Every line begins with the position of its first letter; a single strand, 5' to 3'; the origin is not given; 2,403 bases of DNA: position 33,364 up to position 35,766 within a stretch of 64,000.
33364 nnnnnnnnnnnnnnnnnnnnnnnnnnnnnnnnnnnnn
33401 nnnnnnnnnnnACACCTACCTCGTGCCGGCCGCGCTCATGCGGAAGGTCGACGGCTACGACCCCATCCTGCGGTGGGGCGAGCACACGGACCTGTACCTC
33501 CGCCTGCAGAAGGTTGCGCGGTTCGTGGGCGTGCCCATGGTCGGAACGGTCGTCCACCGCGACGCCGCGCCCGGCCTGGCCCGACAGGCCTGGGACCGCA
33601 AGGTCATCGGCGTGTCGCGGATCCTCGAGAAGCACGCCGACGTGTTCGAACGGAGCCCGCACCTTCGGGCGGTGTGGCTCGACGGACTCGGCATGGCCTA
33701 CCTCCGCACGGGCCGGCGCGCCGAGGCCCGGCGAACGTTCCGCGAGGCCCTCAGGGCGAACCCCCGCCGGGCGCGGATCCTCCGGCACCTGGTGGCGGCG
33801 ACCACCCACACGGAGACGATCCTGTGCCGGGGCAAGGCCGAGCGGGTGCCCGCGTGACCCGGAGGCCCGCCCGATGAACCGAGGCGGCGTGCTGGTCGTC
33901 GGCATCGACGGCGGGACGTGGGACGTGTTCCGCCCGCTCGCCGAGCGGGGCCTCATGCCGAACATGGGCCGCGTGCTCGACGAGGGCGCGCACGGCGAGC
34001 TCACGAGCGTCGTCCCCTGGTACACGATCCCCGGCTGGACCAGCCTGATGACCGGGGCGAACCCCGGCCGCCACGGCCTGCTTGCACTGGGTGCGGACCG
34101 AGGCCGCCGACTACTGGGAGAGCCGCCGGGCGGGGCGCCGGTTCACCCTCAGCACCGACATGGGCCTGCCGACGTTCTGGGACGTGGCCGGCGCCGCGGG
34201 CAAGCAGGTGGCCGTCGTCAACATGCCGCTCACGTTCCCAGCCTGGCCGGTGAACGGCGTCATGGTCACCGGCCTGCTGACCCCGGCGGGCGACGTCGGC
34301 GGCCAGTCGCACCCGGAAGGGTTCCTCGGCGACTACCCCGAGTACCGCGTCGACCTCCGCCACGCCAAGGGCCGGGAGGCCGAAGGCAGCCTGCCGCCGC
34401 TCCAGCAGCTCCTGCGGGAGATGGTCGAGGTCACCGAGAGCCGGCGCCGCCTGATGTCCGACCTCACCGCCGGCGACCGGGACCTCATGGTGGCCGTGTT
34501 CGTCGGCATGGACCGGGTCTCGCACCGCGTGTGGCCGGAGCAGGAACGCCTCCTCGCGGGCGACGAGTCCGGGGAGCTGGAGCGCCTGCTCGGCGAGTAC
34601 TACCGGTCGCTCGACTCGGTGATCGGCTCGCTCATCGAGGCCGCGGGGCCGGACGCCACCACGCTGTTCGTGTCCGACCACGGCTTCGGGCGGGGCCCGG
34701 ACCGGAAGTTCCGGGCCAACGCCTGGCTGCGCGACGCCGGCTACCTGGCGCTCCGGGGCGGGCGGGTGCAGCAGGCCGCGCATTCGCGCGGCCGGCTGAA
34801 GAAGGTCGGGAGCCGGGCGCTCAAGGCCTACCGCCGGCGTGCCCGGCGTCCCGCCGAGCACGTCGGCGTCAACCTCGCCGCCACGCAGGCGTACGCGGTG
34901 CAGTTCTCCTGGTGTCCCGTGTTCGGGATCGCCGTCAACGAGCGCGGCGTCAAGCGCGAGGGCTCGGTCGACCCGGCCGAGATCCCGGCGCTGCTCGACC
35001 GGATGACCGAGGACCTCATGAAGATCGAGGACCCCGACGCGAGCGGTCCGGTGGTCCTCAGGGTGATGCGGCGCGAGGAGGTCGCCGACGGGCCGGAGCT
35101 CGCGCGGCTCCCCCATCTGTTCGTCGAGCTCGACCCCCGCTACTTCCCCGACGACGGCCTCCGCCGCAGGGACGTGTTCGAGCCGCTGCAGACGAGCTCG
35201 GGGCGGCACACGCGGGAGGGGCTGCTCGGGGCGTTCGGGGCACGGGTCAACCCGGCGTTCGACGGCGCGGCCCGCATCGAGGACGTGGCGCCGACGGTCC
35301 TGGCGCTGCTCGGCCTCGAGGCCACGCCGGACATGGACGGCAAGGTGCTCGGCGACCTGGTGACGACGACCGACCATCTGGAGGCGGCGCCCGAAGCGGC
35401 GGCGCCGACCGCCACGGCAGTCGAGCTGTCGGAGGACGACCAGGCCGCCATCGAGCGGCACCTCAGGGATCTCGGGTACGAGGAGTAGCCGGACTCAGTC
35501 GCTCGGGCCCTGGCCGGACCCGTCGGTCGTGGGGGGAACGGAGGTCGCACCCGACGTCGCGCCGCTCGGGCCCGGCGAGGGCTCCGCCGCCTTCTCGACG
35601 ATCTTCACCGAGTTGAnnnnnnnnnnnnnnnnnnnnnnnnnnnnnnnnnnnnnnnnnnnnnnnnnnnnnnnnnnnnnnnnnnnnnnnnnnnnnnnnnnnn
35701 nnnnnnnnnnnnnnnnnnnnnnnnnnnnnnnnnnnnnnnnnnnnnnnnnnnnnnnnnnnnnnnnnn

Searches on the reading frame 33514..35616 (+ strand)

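Call 84: search_protein_families(library=pfam, proteins=[window:33514-35616:+], max_evalue=0.0001)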
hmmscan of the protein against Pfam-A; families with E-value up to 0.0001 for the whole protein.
window:33514-35616:+ (700 aa): 1 family
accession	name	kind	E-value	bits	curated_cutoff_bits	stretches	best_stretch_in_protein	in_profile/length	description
PF01663.27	Phosphodiest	-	1.9e-14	54.5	23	1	126-189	1-62/342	Type I phosphodiesterase / nucleotide pyrophosphatase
